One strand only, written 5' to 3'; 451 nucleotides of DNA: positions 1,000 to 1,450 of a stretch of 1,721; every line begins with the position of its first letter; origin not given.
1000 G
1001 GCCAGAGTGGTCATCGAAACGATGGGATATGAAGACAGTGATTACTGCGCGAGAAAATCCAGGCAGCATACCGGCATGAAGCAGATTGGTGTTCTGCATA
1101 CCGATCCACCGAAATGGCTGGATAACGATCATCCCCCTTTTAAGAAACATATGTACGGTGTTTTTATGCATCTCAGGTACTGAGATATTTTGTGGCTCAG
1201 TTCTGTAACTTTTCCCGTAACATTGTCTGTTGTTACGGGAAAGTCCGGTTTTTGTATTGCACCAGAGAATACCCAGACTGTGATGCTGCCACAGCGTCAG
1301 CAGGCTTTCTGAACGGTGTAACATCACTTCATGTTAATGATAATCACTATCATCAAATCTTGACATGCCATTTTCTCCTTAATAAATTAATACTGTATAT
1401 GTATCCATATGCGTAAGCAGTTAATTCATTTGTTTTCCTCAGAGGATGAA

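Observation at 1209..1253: Perfect 12-bp inverted repeat with 8-nt loop between the two genes: terminator or protein-binding palindrome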

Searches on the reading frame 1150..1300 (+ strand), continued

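Call 88: search_protein_families(proteins=[L001:2688-4031:+], library=phrogs, max_evalue=0.01)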
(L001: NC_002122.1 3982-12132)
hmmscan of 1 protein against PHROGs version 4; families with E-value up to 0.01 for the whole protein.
L001:2688-4031:+ (448 aa): 0 families

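Call 90: search_solved_structures(query=L001:2688-4031:+, max_evalue=1)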
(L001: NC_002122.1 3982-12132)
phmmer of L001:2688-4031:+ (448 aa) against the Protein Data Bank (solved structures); distinct sequences matched with E-value up to 1: 0.
